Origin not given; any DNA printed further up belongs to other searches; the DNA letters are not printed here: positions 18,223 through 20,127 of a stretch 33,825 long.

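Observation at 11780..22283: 10.5-kb operon built from only two families: 2 Gfo/Idh/MocA paralogs followed by 5 tandem ceramidase-like paralogs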

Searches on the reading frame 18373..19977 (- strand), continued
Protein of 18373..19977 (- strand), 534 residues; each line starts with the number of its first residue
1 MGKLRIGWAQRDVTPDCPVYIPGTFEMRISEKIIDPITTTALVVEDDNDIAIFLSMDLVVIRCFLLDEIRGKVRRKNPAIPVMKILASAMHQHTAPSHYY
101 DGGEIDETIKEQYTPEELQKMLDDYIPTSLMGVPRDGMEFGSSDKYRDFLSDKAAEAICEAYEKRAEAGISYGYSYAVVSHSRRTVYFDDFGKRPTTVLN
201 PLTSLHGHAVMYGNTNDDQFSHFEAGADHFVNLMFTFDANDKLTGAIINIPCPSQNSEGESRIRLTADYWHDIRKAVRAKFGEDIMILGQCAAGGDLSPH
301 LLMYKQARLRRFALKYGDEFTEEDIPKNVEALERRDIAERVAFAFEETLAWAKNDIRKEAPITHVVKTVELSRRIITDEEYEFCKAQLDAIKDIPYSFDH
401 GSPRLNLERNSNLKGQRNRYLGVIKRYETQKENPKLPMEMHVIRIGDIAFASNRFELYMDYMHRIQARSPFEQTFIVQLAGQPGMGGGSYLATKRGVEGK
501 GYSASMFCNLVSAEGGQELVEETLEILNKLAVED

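Call 47: find_encoding_contigs(protein=P0002, flank=10000, max_places=3)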
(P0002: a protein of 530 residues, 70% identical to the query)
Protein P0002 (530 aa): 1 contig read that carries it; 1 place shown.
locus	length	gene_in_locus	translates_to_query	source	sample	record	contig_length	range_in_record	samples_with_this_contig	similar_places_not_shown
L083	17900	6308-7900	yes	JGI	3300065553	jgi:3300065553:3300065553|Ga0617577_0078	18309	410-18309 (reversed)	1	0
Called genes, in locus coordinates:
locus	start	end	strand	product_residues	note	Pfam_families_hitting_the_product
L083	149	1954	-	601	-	PF01547:SBP_bac_1 (weak)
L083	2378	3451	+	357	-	PF01408:GFO_IDH_MocA, PF22725:GFO_IDH_MocA_C3 (weak), PF02894:GFO_IDH_MocA_C, PF21252:Glyco_hydro_109_C (weak)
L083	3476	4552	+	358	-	PF01408:GFO_IDH_MocA, PF02894:GFO_IDH_MocA_C (weak), PF21252:Glyco_hydro_109_C (faint), PF22725:GFO_IDH_MocA_C3 (weak)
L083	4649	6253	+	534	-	-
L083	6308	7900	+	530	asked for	-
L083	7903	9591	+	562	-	-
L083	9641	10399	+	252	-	PF13427:AadA_C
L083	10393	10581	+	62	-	-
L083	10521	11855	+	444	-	PF00295:Glyco_hydro_28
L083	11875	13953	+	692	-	-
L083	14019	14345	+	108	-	PF08761:dUTPase_2 (faint)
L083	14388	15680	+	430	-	PF04734:Ceramidase_alk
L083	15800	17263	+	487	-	-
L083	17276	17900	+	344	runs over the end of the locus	?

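Call 51: search_solved_structures(query=L057:3243-5225:+, max_evalue=1)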
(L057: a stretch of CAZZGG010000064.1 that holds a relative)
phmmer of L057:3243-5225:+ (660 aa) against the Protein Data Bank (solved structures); distinct sequences matched with E-value up to 1: 10.
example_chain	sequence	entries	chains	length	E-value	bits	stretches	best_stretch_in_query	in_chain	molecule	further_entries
3pz9_A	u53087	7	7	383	0.00026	22.8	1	115-208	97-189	Mannan endo-1,4-beta-mannosidase. Glycosyl Hydrolase family 5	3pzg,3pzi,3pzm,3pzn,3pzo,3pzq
4qp0_A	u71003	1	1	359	0.00054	21.8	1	33-207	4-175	Endo-beta-mannanase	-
6tn6_A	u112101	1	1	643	0.00062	21.6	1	115-208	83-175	Mannan endo-1,4-beta-mannosidase. Glycosyl Hydrolase family 5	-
8gf3_A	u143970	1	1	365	0.002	19.9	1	113-214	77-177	GH5 Mannanase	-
3ziz_A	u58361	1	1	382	0.0028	19.4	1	34-143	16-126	GH5 ENDO-BETA-1,4-MANNANASE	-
1rh9_A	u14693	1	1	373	0.045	15.4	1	111-208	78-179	endo-beta-mannanase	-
5wh8_A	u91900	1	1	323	0.098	14.3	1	25-152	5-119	Putative carbohydrate-active enzyme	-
6gjf_A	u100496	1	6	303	0.12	14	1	26-91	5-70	ENDOGLUCANASE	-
9m20_A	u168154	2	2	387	0.37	12.4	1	104-208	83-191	mannan endo-1,4-beta-mannosidase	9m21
9yh6_Oj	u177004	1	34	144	0.41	12.3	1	546-586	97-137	FliF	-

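Call 57: search_protein_families(library=pfam, alignment_id=A4, max_evalue=0.01)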
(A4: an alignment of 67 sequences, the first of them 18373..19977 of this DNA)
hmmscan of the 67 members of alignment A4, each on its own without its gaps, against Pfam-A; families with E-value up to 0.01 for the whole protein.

A. member 1, window:18373-19977:- (534 aa): 0 families

B. families by the number of members that match (of 67 scanned): 4 families
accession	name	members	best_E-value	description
PF04734.18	Ceramidase_alk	45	3.5e-11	Neutral/alkaline non-lysosomal ceramidase, N-terminal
PF04965.19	GPW_gp25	1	0.0063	Baseplate wedge protein gp25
PF00221.24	Lyase_aromatic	1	0.0079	Aromatic amino acid lyase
PF06056.18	Terminase_5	1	0.009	Putative ATPase subunit of terminase (gpP-like)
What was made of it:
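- On Neutral/alkaline ceramidase (PF04734; PaCD, ASAH2): In the wider family, 45 of 67 members match at E<=0.01, with a best E-value of 3.5e-11 (call 57).
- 45 of 67 family members hit PF04734 weakly (call 57).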

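Call 61: search_protein_families(library=ncbifam, proteins=[L032:1361-2407:+, L032:2319-3566:+, L032:3630-4445:+, L032:4451-5605:+, L032:7493-8752:+, L032:8772-9593:+, L075:1731-3008:+, L075:5998-6738:+, L060:12895-14346:+, L081:8559-9914:+], max_evalue=0.00001)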
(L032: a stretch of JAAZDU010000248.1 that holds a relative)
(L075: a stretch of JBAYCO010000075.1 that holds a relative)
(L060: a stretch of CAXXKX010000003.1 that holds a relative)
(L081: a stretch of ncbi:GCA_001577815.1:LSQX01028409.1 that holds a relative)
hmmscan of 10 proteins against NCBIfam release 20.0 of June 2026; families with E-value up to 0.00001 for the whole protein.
L032:1361-2407:+ (348 aa): 6 families
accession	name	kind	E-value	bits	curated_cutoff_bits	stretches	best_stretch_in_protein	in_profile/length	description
TIGR02631.1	xylA_Arthro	equivalog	2.7e-59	201.1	447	1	11-318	8-317/382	xylose isomerase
TIGR02630.1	xylose_isom_A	equivalog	5e-20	71.8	533.25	1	4-292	33-343/435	xylose isomerase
NF003998.0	PRK05474.1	subfamily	1.9e-18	66.5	459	1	40-293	87-346/439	xylose isomerase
TIGR02635.1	RhaI_grampos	equivalog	2.5e-12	46.5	531.35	1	70-332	69-327/378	L-rhamnose isomerase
NF009115.0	PRK12465.1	subfamily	8.1e-12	44.6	888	1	40-252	95-316/445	xylose isomerase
NF041099.2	keto_glucon_epim_IolO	equivalog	1.2e-06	28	300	1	57-246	36-215/269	5-keto-L-gluconate epimerase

L032:2319-3566:+ (415 aa): 8 families
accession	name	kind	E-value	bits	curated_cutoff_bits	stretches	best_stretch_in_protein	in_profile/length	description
NF008687.0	PRK11706.1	equivalog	3.2e-50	171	375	1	37-293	12-269/375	dTDP-4-amino-4,6-dideoxygalactose transaminase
TIGR04181.1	NHT_00031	hypoth_equivalog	2.3e-49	168.2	420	1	56-294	27-279/359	LegC family aminotransferase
TIGR03588.1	PseC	equivalog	2.8e-49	168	423.5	1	34-295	9-280/380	UDP-4-amino-4,6-dideoxy-N-acetyl-beta-L-altrosamine transaminase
NF008658.2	PRK11658.1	equivalog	5.1e-44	150.5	631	1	34-293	12-273/379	UDP-4-amino-4-deoxy-L-arabinose aminotransferase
TIGR02379.1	ECA_wecE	subfamily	1.6e-42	145.6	434.85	1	37-284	12-261/376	dTDP-4-amino-4,6-dideoxy-D-glucose transaminase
NF011936.0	PRK15407.1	equivalog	2.2e-34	118.9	423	1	60-230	66-245/440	lipopolysaccharide biosynthesis protein RfbH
TIGR04427.1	PLP_DesI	equivalog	1.8e-33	116.2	650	1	61-239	54-231/390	dTDP-4-dehydro-6-deoxyglucose aminotransferase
NF005816.0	PRK07682.1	equivalog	4.9e-06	25.4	620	1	86-178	102-201/390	aminotransferase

L032:3630-4445:+ (271 aa): 1 family
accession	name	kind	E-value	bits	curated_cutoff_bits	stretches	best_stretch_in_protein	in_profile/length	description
TIGR04379.1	myo_inos_iolE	equivalog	6.3e-27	94.9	290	1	20-245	24-266/290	myo-inosose-2 dehydratase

L032:4451-5605:+ (384 aa): 10 families
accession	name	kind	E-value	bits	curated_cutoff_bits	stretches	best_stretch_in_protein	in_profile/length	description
NF052479.1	LevoglcsnDh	equivalog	9.4e-49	166.1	650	1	2-382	2-386/386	levoglucosan dehydrogenase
TIGR04380.1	myo_inos_iolG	equivalog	4.2e-34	117.9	355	1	4-203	2-195/330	inositol 2-dehydrogenase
NF040723.1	UDP-GlcNAcDh_Arch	equivalog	1.3e-28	100.4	450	1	5-205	2-189/302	UDP-N-acetylglucosamine 3-dehydrogenase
NF041392.1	XylDh_Gfo6_Halo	equivalog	3.2e-19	69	350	1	5-202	18-221/350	D-xylose 1-dehydrogenase Gfo6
NF008607.0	PRK11579.1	subfamily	1.9e-17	63.3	330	1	3-195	4-191/346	oxidoreductase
NF052679.1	InsChiInosDhIolG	equivalog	3.9e-13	49.1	540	1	5-143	4-146/343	bifunctional inositol 2-dehydrogenase/D-chiro-inositol 1-dehydrogenase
NF007574.0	PRK10206.1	equivalog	7.1e-11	41.7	352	1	45-152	45-153/345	oxidoreductase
NF058563.1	BT_2159_fam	equivalog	1.1e-09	37.8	650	1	5-144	2-142/350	disaccharide 3-dehydrogenase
NF058561.1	BT_2158_fam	equivalog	4.1e-08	32.3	750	1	5-147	37-179/487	glycoside 3-dehydrogenase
TIGR01761.1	thiaz-red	subfamily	3.3e-07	30.1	188.8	1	2-131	2-132/350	thiazolinyl imide reductase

L032:7493-8752:+ (419 aa): 26 families (the best 25 are shown)
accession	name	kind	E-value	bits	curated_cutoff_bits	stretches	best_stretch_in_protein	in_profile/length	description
TIGR03588.1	PseC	equivalog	6.3e-65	219.5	423.5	1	25-336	9-325/380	UDP-4-amino-4,6-dideoxy-N-acetyl-beta-L-altrosamine transaminase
TIGR04181.1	NHT_00031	hypoth_equivalog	1.3e-63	215.1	420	1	23-337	6-326/359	LegC family aminotransferase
NF008687.0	PRK11706.1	equivalog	3.1e-63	213.8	375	1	37-308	26-299/375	dTDP-4-amino-4,6-dideoxygalactose transaminase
NF008658.2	PRK11658.1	equivalog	2.3e-59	200.9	631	1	23-337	10-323/379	UDP-4-amino-4-deoxy-L-arabinose aminotransferase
TIGR02379.1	ECA_wecE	subfamily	7.6e-54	182.9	434.85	1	35-307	24-299/376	dTDP-4-amino-4,6-dideoxy-D-glucose transaminase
NF011936.0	PRK15407.1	equivalog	1.3e-51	175.7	423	2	25-221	44-248/440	lipopolysaccharide biosynthesis protein RfbH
TIGR04427.1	PLP_DesI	equivalog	1.4e-45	156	650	1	34-336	42-328/390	dTDP-4-dehydro-6-deoxyglucose aminotransferase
NF004770.0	PRK06108.1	subfamily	1.2e-08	34.2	422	1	59-168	95-210/396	pyridoxal phosphate-dependent aminotransferase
NF006488.0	PRK08912.1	equivalog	1.2e-07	31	498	1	65-173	91-192/387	aminotransferase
NF005744.0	PRK07568.1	subfamily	1.4e-07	30.7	389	1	64-168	91-202/398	pyridoxal phosphate-dependent aminotransferase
NF041091.1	asp_aminotase_Arch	equivalog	1.8e-07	30.3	550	1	64-167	90-199/376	aspartate aminotransferase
NF006569.0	PRK09082.1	subfamily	2e-07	30.5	420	1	62-172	91-207/386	methionine aminotransferase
NF004621.0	PRK05957.1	equivalog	2.3e-07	29.9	498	1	65-142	92-168/389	pyridoxal phosphate-dependent aminotransferase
NF004769.0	PRK06107.1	equivalog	2.7e-07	29.7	617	1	60-140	88-172/402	aspartate transaminase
NF006003.0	PRK08133.1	equivalog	3.8e-07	29.1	522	1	46-171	66-191/396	O-succinylhomoserine sulfhydrylase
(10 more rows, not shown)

L032:8772-9593:+ (273 aa): 7 families
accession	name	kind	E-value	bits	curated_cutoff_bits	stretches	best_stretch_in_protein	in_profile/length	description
NF009689.0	PRK13210.1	subfamily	4.7e-12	45.7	200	1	71-270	84-280/286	L-ribulose-5-phosphate 3-epimerase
NF009688.0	PRK13209.1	subfamily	2.1e-10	40.1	317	1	72-268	89-276/286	L-ribulose-5-phosphate 3-epimerase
TIGR03234.1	OH-pyruv-isom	equivalog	5.6e-09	35.7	353.45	1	18-249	13-242/254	hydroxypyruvate isomerase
TIGR04379.1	myo_inos_iolE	equivalog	1.6e-08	34.5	290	1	118-256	131-272/290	myo-inosose-2 dehydratase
TIGR00542.1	hxl6Piso_put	equivalog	2.3e-07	30.4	272.15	1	73-268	85-271/279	L-ribulose-5-phosphate 3-epimerase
NF041099.2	keto_glucon_epim_IolO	equivalog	1.1e-06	28.1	300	0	69-198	80-213/269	5-keto-L-gluconate epimerase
NF043033.1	OxoTetrIsom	equivalog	8.4e-06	25.7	325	0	26-161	22-161/251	2-oxo-tetronate isomerase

L075:1731-3008:+ (425 aa): 24 families
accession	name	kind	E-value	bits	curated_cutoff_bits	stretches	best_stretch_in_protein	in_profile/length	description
TIGR03588.1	PseC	equivalog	1.5e-55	188.7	423.5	1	24-335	9-325/380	UDP-4-amino-4,6-dideoxy-N-acetyl-beta-L-altrosamine transaminase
TIGR04181.1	NHT_00031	hypoth_equivalog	1.5e-54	185.3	420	1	22-333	6-322/359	LegC family aminotransferase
NF008687.0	PRK11706.1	equivalog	9.3e-53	179.3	375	1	44-304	30-296/375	dTDP-4-amino-4,6-dideoxygalactose transaminase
NF008658.2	PRK11658.1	equivalog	8.3e-52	176.1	631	1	22-315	10-308/379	UDP-4-amino-4-deoxy-L-arabinose aminotransferase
TIGR02379.1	ECA_wecE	subfamily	9.5e-46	156.2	434.85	1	23-304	8-297/376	dTDP-4-amino-4,6-dideoxy-D-glucose transaminase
NF011936.0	PRK15407.1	equivalog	1.1e-40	139.7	423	1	25-218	45-246/440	lipopolysaccharide biosynthesis protein RfbH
TIGR04427.1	PLP_DesI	equivalog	5e-37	127.9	650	1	41-335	48-328/390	dTDP-4-dehydro-6-deoxyglucose aminotransferase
TIGR01977.1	am_tr_V_EF2568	hypoth_equivalog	9.3e-11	41.3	377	1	61-210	63-216/376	cysteine desulfurase family protein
NF004770.0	PRK06108.1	subfamily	4e-09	35.8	422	1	53-172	89-215/396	pyridoxal phosphate-dependent aminotransferase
TIGR01326.1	OAH_OAS_sulfhy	subfamily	1.1e-08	34.2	495.1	1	43-177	55-189/418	O-acetylhomoserine aminocarboxypropyltransferase/cysteine synthase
NF041091.1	asp_aminotase_Arch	equivalog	2.4e-08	33.2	550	1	57-167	85-200/376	aspartate aminotransferase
NF006569.0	PRK09082.1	subfamily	3.5e-08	33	420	1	65-171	96-207/386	methionine aminotransferase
NF005816.0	PRK07682.1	equivalog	4.9e-08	32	620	1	56-170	86-206/390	aminotransferase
NF006003.0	PRK08133.1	equivalog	6.6e-08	31.6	522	1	45-180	66-201/396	O-succinylhomoserine sulfhydrylase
NF006096.0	PRK08248.1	equivalog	8.1e-08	31.3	726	1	43-171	62-190/431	homocysteine synthase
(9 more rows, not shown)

L075:5998-6738:+ (246 aa): 1 family
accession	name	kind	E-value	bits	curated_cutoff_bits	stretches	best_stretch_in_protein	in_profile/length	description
TIGR04379.1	myo_inos_iolE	equivalog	4.1e-13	49.5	290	1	100-190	125-213/290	myo-inosose-2 dehydratase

L060:12895-14346:+ (483 aa): 5 families
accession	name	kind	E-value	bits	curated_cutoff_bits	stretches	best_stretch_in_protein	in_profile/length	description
NF010322.0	PRK13759.1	equivalog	1.1e-149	499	481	1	13-473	5-477/486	arylsulfatase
NF052527.1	Mn_arylsulf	exception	1.6e-96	324.1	850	1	15-467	2-466/479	manganese-dependent arylsulfatase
TIGR03417.1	chol_sulfatase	equivalog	1.7e-57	195.4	433.45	1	15-447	3-434/500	choline-sulfatase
NF045661.1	HdlasePehA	equivalog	6.1e-56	190.1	900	1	15-394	3-408/506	phosphoric/sulfuric ester hydrolase PehA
NF028537.1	P_eth_NH2_trans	domain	6.7e-06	24.9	500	1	259-365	401-515/527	phosphoethanolamine--lipid A transferase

L081:8559-9914:+ (451 aa): 2 families
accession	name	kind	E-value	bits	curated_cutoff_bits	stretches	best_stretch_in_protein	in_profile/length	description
NF048012.1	SlpQosIsomSftI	equivalog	9e-11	41.1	700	0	60-314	56-306/443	sulfoquinovose isomerase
NF008220.0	PRK10991.1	equivalog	1.9e-07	30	775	0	52-217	66-231/591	L-fucose isomerase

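Call 71: find_encoding_contigs(protein=window:18373-19977:-, flank=10000, max_places=5)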
Protein window:18373-19977:- (534 aa): no gene with exactly this product is on record in the collection.

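Call 73: find_encoding_contigs(protein=P0001, flank=10000, max_places=5)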
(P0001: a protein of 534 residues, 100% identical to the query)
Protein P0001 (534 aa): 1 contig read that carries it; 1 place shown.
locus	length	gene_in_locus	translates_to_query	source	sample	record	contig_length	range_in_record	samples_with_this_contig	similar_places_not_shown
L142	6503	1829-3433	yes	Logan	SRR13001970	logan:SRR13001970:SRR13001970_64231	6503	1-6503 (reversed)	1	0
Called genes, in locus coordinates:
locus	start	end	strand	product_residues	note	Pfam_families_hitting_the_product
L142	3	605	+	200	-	?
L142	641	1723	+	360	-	PF01408:GFO_IDH_MocA, PF21252:Glyco_hydro_109_C (faint), PF02894:GFO_IDH_MocA_C, PF22725:GFO_IDH_MocA_C3 (weak)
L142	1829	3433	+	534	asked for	-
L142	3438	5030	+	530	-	-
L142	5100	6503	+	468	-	?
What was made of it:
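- Tried and rejected: The identical protein P0001 did give L142 (call 73).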
